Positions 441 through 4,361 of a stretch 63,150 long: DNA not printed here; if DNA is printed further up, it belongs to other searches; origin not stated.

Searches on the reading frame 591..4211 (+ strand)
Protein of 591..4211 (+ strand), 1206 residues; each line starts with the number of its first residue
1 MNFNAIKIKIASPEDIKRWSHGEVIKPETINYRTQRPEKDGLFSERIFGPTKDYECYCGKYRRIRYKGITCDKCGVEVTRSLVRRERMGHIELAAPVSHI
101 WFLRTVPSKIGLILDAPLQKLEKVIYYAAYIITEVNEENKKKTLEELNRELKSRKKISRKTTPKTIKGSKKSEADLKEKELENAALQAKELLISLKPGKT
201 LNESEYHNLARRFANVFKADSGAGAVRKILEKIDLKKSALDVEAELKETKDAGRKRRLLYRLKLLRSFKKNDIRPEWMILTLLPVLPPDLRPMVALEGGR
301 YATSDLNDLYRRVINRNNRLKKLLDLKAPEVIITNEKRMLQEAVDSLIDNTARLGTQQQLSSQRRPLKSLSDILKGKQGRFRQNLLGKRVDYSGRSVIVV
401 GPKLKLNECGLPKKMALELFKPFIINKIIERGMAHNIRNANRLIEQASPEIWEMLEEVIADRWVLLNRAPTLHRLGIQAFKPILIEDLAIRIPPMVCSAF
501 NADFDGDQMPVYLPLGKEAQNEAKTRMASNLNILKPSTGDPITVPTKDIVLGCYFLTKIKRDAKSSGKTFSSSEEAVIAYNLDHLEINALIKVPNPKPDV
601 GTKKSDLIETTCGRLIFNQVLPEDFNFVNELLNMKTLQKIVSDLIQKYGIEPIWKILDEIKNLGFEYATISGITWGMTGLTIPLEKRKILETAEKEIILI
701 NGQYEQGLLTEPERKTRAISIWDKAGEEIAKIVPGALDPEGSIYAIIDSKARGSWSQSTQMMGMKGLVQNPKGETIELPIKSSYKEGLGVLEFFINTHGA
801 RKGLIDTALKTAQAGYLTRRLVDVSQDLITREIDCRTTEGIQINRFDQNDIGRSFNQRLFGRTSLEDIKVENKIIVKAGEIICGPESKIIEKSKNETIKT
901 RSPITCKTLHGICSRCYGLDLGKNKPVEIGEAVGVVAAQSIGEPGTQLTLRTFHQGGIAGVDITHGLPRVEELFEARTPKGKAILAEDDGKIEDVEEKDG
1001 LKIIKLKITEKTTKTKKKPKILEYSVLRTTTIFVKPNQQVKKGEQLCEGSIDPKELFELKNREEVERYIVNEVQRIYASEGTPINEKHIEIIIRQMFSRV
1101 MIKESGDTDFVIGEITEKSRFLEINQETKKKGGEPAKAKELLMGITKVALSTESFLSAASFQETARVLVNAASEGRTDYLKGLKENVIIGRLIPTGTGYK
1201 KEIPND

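Call 12: find_encoding_contigs(protein=window:591-4211:+, flank=10000, max_places=3)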
Protein window:591-4211:+ (1206 aa): 6 contigs read that carry it; 1 place shown.
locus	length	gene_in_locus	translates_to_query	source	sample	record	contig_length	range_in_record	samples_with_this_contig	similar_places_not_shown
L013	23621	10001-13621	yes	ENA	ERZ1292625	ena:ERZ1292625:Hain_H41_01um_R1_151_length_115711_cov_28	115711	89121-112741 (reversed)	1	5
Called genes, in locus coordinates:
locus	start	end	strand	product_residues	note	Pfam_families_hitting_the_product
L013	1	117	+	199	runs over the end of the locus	PF18780:HNH_repeat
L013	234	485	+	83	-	-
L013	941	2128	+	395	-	PF00814:TsaD, PF22521:HypF_C_2 (weak)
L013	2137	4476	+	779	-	PF07963:N_methyl (faint)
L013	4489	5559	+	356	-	PF01098:FTSW_RODA_SPOVE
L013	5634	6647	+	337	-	PF02618:YceG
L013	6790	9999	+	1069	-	PF04563:RNA_pol_Rpb2_1, PF04561:RNA_pol_Rpb2_2, PF04565:RNA_pol_Rpb2_3, PF10385:RNA_pol_Rpb2_45, PF00562:RNA_pol_Rpb2_6, PF04560:RNA_pol_Rpb2_7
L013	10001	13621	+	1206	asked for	PF04997:RNA_pol_Rpb1_1, PF00623:RNA_pol_Rpb1_2, PF04983:RNA_pol_Rpb1_3, PF04998:RNA_pol_Rpb1_5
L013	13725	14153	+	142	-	PF01250:Ribosomal_S6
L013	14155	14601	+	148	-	PF00436:SSB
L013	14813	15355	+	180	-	PF01569:PAP2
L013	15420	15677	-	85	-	-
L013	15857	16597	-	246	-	PF01925:TauE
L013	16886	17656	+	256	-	PF00142:Fer4_NifH (weak), PF01656:CbiA, PF02374:ArsA_ATPase (weak), PF06564:CBP_BcsQ, PF09140:MipZ (faint), PF10609:ParA, PF13614:AAA_31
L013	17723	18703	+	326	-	PF02195:ParB_N, PF17762:HTH_ParB, PF23552:ParB_C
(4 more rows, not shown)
